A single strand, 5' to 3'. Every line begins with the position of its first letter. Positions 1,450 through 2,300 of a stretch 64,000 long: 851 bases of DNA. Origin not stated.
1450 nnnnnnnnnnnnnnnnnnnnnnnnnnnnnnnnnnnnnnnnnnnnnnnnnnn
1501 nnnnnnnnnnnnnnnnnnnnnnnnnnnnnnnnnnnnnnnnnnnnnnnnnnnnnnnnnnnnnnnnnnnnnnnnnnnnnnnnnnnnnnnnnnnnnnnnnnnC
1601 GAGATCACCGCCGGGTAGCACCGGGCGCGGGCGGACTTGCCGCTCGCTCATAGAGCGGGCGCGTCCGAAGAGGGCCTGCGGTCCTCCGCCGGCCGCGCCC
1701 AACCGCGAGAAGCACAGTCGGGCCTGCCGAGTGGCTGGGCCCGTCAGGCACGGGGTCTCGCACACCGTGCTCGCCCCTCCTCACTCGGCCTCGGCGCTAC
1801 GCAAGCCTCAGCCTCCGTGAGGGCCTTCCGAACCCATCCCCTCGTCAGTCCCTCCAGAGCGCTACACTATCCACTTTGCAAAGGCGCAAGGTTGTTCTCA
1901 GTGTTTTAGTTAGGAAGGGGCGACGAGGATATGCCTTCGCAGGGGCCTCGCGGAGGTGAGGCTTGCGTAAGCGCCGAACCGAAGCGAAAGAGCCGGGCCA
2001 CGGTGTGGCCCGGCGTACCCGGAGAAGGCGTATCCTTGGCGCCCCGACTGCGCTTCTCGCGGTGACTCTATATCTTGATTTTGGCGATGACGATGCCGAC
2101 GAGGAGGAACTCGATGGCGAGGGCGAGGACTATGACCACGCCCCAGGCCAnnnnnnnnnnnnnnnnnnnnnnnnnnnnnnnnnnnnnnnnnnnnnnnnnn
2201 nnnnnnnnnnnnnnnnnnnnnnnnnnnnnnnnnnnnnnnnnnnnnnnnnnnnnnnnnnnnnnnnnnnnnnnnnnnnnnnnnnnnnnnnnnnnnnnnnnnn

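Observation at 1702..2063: Undescribed ~145-nt intergenic repeat family (three copies in 64 kb) with a hairpin that covaries between copies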

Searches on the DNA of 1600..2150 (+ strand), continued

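Call 41: search_with_rna_model(model_id=R1, sources=[L056, L057, L058, L059, L060, L061, L062, L063, L064, L065, L066, L067, L068, L069, L070, L071, L072, L073, L074, L075, L076, L077, L078, L079, L080, L081, L082, L083, L084, L085, L086, L087, L088, L089, L090, L091, L092, L093, L094, L095, L096, L097, L098, L099, L100, L101, L102, L103, L104, L105, L106, L107, L108, L109, L110, L111, L112, L113, L114, L115, L116, L117, L118, L119, L120, L121, L122, L123, L124, L125, L126, L127, L128, L129, L130, L131, L132, L133, L134, L135, L136, L137, L138, L139, L140, L141, L142, L143, L144, L145, L146, L147, L148, L149, L150, L151, L152, L153, L154, L155], max_evalue=0.01)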
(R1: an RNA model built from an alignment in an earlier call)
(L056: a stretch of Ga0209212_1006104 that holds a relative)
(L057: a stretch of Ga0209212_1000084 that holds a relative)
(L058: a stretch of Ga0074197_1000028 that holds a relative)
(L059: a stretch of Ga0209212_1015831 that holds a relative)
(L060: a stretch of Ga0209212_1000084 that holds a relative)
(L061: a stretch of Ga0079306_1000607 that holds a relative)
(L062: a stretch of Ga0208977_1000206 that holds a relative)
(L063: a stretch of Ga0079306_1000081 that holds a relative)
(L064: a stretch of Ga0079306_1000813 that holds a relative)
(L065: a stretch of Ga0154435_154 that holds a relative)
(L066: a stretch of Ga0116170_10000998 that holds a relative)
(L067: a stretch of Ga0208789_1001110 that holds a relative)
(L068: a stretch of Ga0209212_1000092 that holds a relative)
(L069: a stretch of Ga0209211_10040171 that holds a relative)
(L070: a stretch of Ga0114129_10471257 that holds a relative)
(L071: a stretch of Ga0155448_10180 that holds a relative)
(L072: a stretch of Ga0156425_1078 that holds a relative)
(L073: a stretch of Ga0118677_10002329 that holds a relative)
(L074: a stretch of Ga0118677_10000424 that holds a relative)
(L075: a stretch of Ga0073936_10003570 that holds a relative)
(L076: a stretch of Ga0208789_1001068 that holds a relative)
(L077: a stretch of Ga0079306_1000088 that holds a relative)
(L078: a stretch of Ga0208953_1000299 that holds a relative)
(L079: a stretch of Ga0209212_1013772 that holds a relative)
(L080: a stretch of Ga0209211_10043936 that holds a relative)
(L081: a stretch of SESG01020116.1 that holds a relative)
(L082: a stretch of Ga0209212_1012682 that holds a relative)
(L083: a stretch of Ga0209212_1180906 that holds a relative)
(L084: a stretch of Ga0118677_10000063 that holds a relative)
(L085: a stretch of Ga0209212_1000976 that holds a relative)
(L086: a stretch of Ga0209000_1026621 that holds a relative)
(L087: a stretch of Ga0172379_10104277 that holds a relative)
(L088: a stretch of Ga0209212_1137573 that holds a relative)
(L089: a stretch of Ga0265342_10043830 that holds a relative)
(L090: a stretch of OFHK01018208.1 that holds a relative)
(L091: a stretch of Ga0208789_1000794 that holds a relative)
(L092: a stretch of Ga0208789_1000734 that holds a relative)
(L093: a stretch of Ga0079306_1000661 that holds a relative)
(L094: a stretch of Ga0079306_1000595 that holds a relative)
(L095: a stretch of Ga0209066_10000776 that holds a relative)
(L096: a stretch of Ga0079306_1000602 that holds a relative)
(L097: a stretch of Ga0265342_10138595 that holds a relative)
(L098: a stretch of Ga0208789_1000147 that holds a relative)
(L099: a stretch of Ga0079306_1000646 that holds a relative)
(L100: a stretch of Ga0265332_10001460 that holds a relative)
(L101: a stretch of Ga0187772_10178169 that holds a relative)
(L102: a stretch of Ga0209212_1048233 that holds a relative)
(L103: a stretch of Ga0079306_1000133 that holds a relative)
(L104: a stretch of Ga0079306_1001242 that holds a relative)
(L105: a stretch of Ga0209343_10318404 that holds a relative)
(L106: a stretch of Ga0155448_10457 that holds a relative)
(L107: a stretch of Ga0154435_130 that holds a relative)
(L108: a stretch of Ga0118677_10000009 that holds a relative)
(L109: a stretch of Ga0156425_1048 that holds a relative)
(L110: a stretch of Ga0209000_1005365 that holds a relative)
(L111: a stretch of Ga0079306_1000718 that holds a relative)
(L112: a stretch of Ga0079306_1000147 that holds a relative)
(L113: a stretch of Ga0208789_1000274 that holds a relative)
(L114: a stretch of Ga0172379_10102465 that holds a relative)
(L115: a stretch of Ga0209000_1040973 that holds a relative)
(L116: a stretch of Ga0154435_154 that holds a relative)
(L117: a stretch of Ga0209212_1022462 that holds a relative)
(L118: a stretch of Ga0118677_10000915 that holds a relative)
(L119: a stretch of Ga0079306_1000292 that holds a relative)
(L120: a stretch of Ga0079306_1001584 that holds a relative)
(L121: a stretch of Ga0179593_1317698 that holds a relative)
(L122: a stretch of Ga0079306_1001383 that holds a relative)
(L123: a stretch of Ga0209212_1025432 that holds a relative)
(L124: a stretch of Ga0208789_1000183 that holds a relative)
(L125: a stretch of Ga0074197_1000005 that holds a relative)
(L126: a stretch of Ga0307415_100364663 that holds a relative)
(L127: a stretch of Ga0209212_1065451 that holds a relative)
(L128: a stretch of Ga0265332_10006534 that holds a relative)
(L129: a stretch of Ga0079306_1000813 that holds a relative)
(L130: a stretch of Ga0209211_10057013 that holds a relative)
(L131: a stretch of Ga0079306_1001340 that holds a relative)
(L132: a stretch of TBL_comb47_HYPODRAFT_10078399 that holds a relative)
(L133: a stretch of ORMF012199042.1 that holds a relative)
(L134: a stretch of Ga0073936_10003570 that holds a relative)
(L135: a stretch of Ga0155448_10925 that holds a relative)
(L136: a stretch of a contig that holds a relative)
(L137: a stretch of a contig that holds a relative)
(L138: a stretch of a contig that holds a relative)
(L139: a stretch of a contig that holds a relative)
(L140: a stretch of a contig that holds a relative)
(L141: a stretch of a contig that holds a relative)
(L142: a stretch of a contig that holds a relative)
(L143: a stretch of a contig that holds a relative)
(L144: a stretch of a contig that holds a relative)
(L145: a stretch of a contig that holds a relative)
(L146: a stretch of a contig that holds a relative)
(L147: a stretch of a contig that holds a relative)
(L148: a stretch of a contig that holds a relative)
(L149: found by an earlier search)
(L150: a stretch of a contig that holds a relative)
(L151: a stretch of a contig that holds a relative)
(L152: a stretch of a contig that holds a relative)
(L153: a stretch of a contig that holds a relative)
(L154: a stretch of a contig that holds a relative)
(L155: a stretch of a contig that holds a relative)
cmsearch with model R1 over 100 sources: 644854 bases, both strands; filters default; matches with E-value up to 0.01: 145.
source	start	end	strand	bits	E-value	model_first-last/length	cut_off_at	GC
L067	3249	3405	+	160.4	1.1e-32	1-157/157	no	0.69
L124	3177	3329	-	156.8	6.4e-32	1-157/157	no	0.65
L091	369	521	-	156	9.8e-32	1-157/157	no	0.65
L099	8495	8647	+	155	1.6e-31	1-157/157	no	0.64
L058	7395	7552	-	154.5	2.1e-31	1-157/157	no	0.7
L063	10594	10746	+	151.9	7.7e-31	1-157/157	no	0.64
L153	1660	1815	-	151.7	8.4e-31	1-157/157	no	0.69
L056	9494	9646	-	148.5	4.2e-30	1-157/157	no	0.65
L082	3337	3491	+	148.3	4.7e-30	1-157/157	no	0.7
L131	1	150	-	146.9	9.5e-30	1-150/157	3'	0.68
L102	2441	2597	+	146.8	1e-29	1-157/157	no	0.69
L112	3248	3399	-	145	2.5e-29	1-157/157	no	0.66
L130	3282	3436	+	142.7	7.8e-29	1-157/157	no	0.72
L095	1476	1630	+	139.7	3.5e-28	1-157/157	no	0.72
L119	6131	6282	+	139.2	4.6e-28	1-157/157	no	0.65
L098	7096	7249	+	136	2.2e-27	1-157/157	no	0.73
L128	3058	3208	+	135.5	2.9e-27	1-157/157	no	0.73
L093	11890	12041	-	131.3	2.4e-26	1-157/157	no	0.7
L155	7968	8122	+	130.2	4.1e-26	1-157/157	no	0.75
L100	8138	8296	-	130.1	4.3e-26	1-157/157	no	0.75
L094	1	133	-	129.6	5.6e-26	1-137/157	3'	0.62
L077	1280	1432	-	129.4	6.3e-26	1-157/157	no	0.75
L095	1685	1836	-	129.2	6.9e-26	1-157/157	no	0.66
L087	332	484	+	126.7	2.5e-25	1-157/157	no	0.64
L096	9162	9315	+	126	3.6e-25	1-157/157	no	0.76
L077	446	599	+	124.4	7.7e-25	1-157/157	no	0.75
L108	1399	1552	+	123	1.6e-24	1-157/157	no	0.7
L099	8714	8869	-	122.4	2.1e-24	1-157/157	no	0.74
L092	1800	1954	-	122.4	2.1e-24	1-157/157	no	0.74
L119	6350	6503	-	121.8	2.9e-24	1-157/157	no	0.72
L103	13451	13604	+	121.2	4e-24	1-157/157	no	0.77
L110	226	377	+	120.6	5.4e-24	1-157/157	no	0.64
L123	4549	4700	-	120.6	5.4e-24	1-157/157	no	0.64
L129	148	302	-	119.7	8.1e-24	1-157/157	no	0.73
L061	12467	12610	+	119.1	1.1e-23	1-157/157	no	0.75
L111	12384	12506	+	118.7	1.4e-23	1-123/157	3'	0.7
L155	1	123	-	118.7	1.4e-23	1-123/157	3'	0.7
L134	1565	1718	+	116.9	3.4e-23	1-157/157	no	0.73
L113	183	337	-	116.4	4.3e-23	1-157/157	no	0.74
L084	1308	1461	+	112.5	3e-22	1-157/157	no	0.74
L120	14557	14693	+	112.2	3.5e-22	1-139/157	3'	0.72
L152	9126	9262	+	112.2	3.6e-22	1-139/157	3'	0.74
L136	10156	10294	+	111.6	4.8e-22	1-142/157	3'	0.73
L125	11262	11417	+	111.1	6.4e-22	1-157/157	no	0.7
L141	13843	13963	-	108.3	2.5e-21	34-157/157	5'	0.63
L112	2255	2409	+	107.3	4.3e-21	1-157/157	no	0.77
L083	1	126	-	107.1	4.6e-21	1-133/157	3'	0.66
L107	1240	1398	+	106.1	7.9e-21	1-157/157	no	0.64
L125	57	213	+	105.5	1.1e-20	1-157/157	no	0.66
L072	689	840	-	104.5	1.7e-20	1-157/157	no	0.66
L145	7412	7565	+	103.6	2.7e-20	1-157/157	no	0.72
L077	1033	1209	+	103.3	3.2e-20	1-157/157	no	0.64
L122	1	133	-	102.8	4e-20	1-136/157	3'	0.73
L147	1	133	-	102.3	5.3e-20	1-136/157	3'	0.73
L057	3474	3622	-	101.7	7.1e-20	1-157/157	no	0.7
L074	2607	2758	+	101.2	9.2e-20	1-157/157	no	0.74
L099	12783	12960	+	99.9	1.8e-19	1-157/157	no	0.74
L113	1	114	+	99.3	2.4e-19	41-157/157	5'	0.61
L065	1476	1604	-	97.5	6e-19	22-151/157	no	0.65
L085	1734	1862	-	97.5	6e-19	22-151/157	no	0.65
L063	8874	9030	+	96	1.3e-18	1-157/157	no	0.68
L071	1929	2046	+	94.7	2.4e-18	1-120/157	3'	0.7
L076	1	111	-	93.2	5.1e-18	1-113/157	3'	0.73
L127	1076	1331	-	92.7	6.6e-18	1-157/157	no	0.68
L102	2632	2786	-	92.6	7e-18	1-157/157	no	0.64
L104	1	174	-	87.7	8.4e-17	1-157/157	no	0.75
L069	805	933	+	87.2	1.1e-16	21-152/157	no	0.68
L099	12987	13128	-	85.8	2.1e-16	18-157/157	5'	0.73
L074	655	848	-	83.7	6.1e-16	1-157/157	no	0.66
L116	204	355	+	83.7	6.2e-16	1-157/157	no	0.69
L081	9990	10165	+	82.7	1e-15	1-157/157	no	0.72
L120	108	269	-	81.7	1.7e-15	1-157/157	no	0.67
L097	1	107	-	80.8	2.6e-15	1-108/157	3'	0.78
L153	1524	1633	+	79.3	5.7e-15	34-143/157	no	0.73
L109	425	550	+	75.6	3.7e-14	20-153/157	no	0.72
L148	11016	11164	-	74.2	7.3e-14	1-157/157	no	0.7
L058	6739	6869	+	73.1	1.2e-13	22-151/157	no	0.7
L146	1293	1478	-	69.4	8.2e-13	1-157/157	no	0.67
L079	1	194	-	67.6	2.1e-12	1-107/157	3'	0.58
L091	123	339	+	64.9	8e-12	1-157/157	no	0.68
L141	13597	13813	+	64.9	8e-12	1-157/157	no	0.68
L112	3027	3219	+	61.7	4e-11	1-157/157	no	0.64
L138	4903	5056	-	60.7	6.6e-11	1-157/157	no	0.69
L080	687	796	+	60.7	6.7e-11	1-157/157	no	0.66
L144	4956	5065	+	60.7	6.7e-11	1-157/157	no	0.66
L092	1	84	+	58.1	2.5e-10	74-157/157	5'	0.76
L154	1628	1739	-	56.1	6.7e-10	1-157/157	no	0.71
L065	1297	1441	+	55.6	8.7e-10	1-157/157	no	0.68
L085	1555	1699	+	55.6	8.7e-10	1-157/157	no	0.68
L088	929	1057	-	52.2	4.8e-09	1-157/157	no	0.67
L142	2604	2677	+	51.5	6.8e-09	1-75/157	3'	0.74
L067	3434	3620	-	51.2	7.8e-09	1-157/157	no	0.68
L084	3552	3785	-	50.6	1.1e-08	1-157/157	no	0.66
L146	1105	1256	+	47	6.5e-08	1-157/157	no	0.72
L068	2245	2400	-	46.6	8.1e-08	1-157/157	no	0.71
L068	2022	2183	+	45.8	1.2e-07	17-153/157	no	0.69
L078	4469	4604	-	43.8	3.2e-07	1-157/157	no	0.67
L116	385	538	-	42.6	6.1e-07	1-157/157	no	0.71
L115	96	182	-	42.3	6.7e-07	1-157/157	no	0.72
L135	1566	1652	+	42.3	6.7e-07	1-157/157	no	0.72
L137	3110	3196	+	42.3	6.7e-07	1-157/157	no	0.72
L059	3077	3164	-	42.1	7.8e-07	1-157/157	no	0.7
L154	1503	1587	-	41.7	9.2e-07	39-138/157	no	0.72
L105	4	91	-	41.1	1.3e-06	1-157/157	no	0.7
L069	2942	3096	-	40.8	1.5e-06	1-157/157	no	0.65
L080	3788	3941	-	40.8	1.5e-06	1-157/157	no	0.62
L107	1578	1663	-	39.3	3.2e-06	1-157/157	no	0.66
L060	8381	8466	+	39.3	3.2e-06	1-157/157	no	0.66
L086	1479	1617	+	38.2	5.4e-06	1-99/157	3'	0.75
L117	5195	5305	+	38.2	5.4e-06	1-157/157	no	0.69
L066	90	238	+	38.1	5.6e-06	1-157/157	no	0.66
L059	4139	4291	-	37.9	6.4e-06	1-157/157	no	0.69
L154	655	808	+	37.5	7.8e-06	1-157/157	no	0.64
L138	4929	5068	+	37.4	8.3e-06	1-157/157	no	0.69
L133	427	578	+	37.1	9.3e-06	1-157/157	no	0.64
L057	3290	3442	+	36.4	1.4e-05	1-157/157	no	0.74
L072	499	649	+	35.4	2.2e-05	1-157/157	no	0.68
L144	6350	6417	-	35.2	2.4e-05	88-157/157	5'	0.66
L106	6577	6622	+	34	4.6e-05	1-46/157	3'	0.74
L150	1433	1485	+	33.7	5.3e-05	1-157/157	no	0.7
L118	126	180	-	32.7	8.7e-05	1-157/157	no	0.71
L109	586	665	-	32.6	9e-05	1-157/157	no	0.7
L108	1795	1894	-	32.5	9.4e-05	1-157/157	no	0.65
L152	66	166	-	32.4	0.0001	1-157/157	no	0.71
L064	13298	13404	+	32.3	0.00011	1-157/157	no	0.68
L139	1729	1811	-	31.4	0.00016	1-157/157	no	0.71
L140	4033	4093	+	30.1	0.00033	1-157/157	no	0.7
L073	5284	5423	+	30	0.00035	1-157/157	no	0.73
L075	918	1057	-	30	0.00035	1-157/157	no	0.73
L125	11436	11478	-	29.7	0.0004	1-157/157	no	0.7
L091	41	104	+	29.5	0.00043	1-157/157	no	0.62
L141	13515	13578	+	29.5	0.00043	1-157/157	no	0.62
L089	1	38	-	29.5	0.00044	1-40/157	3'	0.79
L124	2084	2240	+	29.4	0.00045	1-157/157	no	0.64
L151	1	32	-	27.8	0.001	1-35/157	3'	0.72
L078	3996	4035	+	27.5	0.0012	1-157/157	no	0.7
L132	1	44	-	26.6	0.0018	1-49/157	3'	0.75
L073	6071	6219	+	26.2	0.0023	1-157/157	no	0.68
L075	122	270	-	26.2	0.0023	1-157/157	no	0.68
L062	1906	1945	+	25.8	0.0028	1-157/157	no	0.73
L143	304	343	-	25.8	0.0028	1-157/157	no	0.73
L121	290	399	-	25.2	0.0038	1-157/157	no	0.57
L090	1529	1606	+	24.5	0.0055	1-82/157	3'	0.76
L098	7313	7463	-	24.2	0.0062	1-157/157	no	0.66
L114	2123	2212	+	24.1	0.0067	1-110/157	3'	0.64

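Call 46: search_with_rna_model(model_id=R1, sources=[window, L027, L015, L046, L030, L011, L029, L018, L049, L025, L036, L005, L037, L035, L043, L020, L001, L023, L050, L006, L016, L014, L004, L028, L008, L067, L124, L091, L099, L058, L063, L153, L056, L082, L102, L112, L130, L095, L119, L098, L128, L093, L155, L100, L077, L087, L096, L108, L092, L103, L110, L123, L129, L061, L134, L113, L084, L125, L107, L072, L145, L057, L074, L065, L156, L157, L158, L159, L160, L161, L162, L163, L164, L165, L166, L167, L168, L169, L170], max_evalue=1e-19, make_alignment=true)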
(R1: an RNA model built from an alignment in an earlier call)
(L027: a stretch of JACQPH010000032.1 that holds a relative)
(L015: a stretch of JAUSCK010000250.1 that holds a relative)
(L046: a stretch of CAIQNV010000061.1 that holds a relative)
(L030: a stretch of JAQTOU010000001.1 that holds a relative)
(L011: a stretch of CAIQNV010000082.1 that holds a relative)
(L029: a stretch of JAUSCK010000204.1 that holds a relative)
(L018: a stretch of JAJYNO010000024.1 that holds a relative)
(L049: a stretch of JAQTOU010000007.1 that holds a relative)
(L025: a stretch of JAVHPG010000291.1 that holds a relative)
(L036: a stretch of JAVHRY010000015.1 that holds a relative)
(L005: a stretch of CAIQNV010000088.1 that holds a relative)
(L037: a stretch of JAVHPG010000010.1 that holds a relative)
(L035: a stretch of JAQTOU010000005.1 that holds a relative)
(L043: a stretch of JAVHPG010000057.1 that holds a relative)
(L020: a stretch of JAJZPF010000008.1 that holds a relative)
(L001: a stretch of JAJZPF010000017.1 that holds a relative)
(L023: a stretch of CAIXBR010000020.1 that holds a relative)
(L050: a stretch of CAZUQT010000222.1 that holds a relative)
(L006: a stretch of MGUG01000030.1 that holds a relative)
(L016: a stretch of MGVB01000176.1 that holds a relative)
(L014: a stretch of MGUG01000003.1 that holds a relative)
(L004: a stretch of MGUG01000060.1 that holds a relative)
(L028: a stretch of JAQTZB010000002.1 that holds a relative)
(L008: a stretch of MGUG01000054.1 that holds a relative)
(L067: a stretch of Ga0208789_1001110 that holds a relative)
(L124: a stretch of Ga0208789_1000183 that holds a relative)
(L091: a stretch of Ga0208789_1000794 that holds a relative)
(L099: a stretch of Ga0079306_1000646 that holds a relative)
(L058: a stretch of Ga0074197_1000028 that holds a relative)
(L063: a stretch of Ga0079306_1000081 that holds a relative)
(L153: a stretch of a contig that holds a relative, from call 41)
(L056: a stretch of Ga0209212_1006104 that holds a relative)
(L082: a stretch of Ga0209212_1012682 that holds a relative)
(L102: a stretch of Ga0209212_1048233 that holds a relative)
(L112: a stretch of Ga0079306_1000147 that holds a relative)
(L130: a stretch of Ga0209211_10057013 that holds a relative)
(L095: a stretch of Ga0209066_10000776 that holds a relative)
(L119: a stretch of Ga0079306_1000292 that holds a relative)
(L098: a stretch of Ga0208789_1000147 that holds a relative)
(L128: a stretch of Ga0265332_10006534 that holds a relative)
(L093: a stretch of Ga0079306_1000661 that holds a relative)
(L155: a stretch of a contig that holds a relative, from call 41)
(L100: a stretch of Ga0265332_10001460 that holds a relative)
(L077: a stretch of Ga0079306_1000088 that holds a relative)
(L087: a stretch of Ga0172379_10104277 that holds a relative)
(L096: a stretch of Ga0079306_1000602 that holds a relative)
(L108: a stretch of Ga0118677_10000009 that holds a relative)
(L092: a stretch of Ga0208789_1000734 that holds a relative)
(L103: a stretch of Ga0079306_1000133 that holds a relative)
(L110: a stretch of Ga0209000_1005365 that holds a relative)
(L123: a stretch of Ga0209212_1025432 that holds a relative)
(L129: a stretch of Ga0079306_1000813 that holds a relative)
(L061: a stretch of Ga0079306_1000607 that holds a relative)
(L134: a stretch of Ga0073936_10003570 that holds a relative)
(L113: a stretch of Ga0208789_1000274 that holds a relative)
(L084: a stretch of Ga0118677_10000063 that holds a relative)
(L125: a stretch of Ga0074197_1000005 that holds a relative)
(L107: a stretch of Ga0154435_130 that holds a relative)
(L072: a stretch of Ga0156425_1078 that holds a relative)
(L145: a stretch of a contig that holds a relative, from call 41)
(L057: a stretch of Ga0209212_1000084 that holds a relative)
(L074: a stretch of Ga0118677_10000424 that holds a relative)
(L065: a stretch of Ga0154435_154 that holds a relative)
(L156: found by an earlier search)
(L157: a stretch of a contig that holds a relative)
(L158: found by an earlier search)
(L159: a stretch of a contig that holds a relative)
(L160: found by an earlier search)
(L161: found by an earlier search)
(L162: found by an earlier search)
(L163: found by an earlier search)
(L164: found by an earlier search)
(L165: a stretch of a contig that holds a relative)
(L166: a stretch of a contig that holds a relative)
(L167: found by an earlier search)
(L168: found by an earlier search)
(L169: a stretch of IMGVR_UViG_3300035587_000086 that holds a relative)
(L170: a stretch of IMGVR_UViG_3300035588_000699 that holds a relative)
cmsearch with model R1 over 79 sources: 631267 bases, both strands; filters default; matches with E-value up to 1e-19: 80.
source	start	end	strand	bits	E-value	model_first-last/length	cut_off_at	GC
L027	5038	5194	+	167.3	3.2e-34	1-157/157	no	0.68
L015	2232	2389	-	166.9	3.9e-34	1-157/157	no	0.69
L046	4689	4845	-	164.9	1.1e-33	1-157/157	no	0.69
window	32931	33088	+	162.5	3.5e-33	1-157/157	no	0.71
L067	3249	3405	+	160.4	1e-32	1-157/157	no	0.69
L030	4262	4414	+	158.3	2.9e-32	1-157/157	no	0.64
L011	7143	7296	-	157.9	3.6e-32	1-157/157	no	0.66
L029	591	747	+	157.6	4.1e-32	1-157/157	no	0.71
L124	3177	3329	-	156.8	6.3e-32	1-157/157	no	0.65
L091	369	521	-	156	9.6e-32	1-157/157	no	0.65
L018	6689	6842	+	156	9.6e-32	1-157/157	no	0.66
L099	8495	8647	+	155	1.5e-31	1-157/157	no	0.64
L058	7395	7552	-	154.5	2e-31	1-157/157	no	0.7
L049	1683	1835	-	154.2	2.3e-31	1-157/157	no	0.63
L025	5365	5517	+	153.8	2.9e-31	1-157/157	no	0.65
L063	10594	10746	+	151.9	7.5e-31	1-157/157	no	0.64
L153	1660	1815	-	151.7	8.2e-31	1-157/157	no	0.69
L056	9494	9646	-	148.5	4.1e-30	1-157/157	no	0.65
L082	3337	3491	+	148.3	4.6e-30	1-157/157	no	0.7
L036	2600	2753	-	147.6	6.6e-30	1-157/157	no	0.68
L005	6803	6955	+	147.3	7.6e-30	1-157/157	no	0.67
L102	2441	2597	+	146.8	9.8e-30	1-157/157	no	0.69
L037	2073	2229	-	146.6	1.1e-29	1-157/157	no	0.69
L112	3248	3399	-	145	2.4e-29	1-157/157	no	0.66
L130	3282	3436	+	142.7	7.7e-29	1-157/157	no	0.72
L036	2413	2569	+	140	3e-28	1-157/157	no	0.72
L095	1476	1630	+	139.7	3.4e-28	1-157/157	no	0.72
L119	6131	6282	+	139.2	4.5e-28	1-157/157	no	0.65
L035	4479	4633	-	137.7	9.6e-28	1-157/157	no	0.72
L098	7096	7249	+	136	2.2e-27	1-157/157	no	0.73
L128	3058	3208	+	135.5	2.9e-27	1-157/157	no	0.73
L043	118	274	-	135.3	3.2e-27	1-157/157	no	0.73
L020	1036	1188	+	134.5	4.6e-27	1-157/157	no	0.72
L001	6291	6445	-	134.1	5.8e-27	1-157/157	no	0.72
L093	11890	12041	-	131.3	2.3e-26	1-157/157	no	0.7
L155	7968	8122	+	130.2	4.1e-26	1-157/157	no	0.75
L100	8138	8296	-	130.1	4.3e-26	1-157/157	no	0.75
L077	1280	1432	-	129.4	6.1e-26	1-157/157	no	0.75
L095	1685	1836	-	129.2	6.8e-26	1-157/157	no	0.66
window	1702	1856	+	128.8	8.5e-26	1-157/157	no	0.7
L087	332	484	+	126.7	2.4e-25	1-157/157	no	0.64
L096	9162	9315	+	126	3.5e-25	1-157/157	no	0.76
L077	446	599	+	124.4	7.6e-25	1-157/157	no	0.75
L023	2027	2170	+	123.8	1e-24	1-157/157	no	0.71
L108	1399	1552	+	123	1.5e-24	1-157/157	no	0.7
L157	3847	4001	+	122.5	1.9e-24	1-157/157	no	0.74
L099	8714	8869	-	122.4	2.1e-24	1-157/157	no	0.74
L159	5235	5388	-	122.4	2.1e-24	1-157/157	no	0.72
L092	1800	1954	-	122.4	2.1e-24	1-157/157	no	0.74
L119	6350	6503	-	121.8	2.9e-24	1-157/157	no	0.72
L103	13451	13604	+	121.2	3.9e-24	1-157/157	no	0.77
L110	226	377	+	120.6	5.3e-24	1-157/157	no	0.64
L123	4549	4700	-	120.6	5.3e-24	1-157/157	no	0.64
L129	148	302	-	119.7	7.9e-24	1-157/157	no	0.73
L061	12467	12610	+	119.1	1.1e-23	1-157/157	no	0.75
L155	1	123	-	118.7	1.4e-23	1-123/157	3'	0.7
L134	1565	1718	+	116.9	3.3e-23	1-157/157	no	0.73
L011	6946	7109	+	116.8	3.4e-23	1-157/157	no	0.68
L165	8008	8166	-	116.5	4e-23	1-157/157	no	0.69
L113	183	337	-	116.4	4.2e-23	1-157/157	no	0.74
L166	9692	9834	+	114.6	1.1e-22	1-146/157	3'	0.71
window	1912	2063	-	113.7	1.7e-22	1-157/157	no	0.68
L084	1308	1461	+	112.5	3e-22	1-157/157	no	0.74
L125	11262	11417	+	111.1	6.3e-22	1-157/157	no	0.7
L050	3530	3680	+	110.6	7.9e-22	1-157/157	no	0.62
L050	3737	3893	-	109.4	1.4e-21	1-157/157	no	0.7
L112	2255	2409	+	107.3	4.2e-21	1-157/157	no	0.77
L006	2732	2890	+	106.1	7.7e-21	1-157/157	no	0.64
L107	1240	1398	+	106.1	7.7e-21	1-157/157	no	0.64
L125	57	213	+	105.5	1e-20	1-157/157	no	0.66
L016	3886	4037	+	104.5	1.7e-20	1-157/157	no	0.66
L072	689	840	-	104.5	1.7e-20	1-157/157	no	0.66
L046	4512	4660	+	103.9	2.3e-20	1-157/157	no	0.65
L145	7412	7565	+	103.6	2.6e-20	1-157/157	no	0.72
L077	1033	1209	+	103.3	3.2e-20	1-157/157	no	0.64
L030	4462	4598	-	103.2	3.2e-20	19-153/157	no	0.71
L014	2943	3087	+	102.9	3.9e-20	1-157/157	no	0.67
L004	851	999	+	101.7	7e-20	1-157/157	no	0.7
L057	3474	3622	-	101.7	7e-20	1-157/157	no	0.7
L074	2607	2758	+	101.2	9e-20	1-157/157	no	0.74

Alignment A5: 80 matches aligned to the model, 218 columns, each read 5' to 3' on its own strand. Consensus structure (alignment columns), stored with it:
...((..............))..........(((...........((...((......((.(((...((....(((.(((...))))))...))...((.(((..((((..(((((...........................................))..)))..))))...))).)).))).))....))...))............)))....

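Call 70: search_dna_similar(query=window:1702-2063:+, collection=phages, mode=distant, max_rows=8)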
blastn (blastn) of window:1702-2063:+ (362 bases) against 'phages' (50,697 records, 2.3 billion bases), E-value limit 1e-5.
No match.

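Call 72: search_dna_similar(query=window:1702-2063:+, collection=ecoli_genomes, mode=distant, max_rows=5)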
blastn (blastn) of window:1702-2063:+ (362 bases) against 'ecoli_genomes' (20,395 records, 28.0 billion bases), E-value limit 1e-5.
No match.
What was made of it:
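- On ERIC/IRU: No blastn match in 5,426 E. coli genomes (call 72).
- Closest known: REP / BIME elements of enterobacteria and REPIN doublets. Different: No sequence similarity to anything in E. coli genomes (call 72).
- Closest known: ERIC / IRU. Different: Different phylum and no sequence similarity (call 72).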
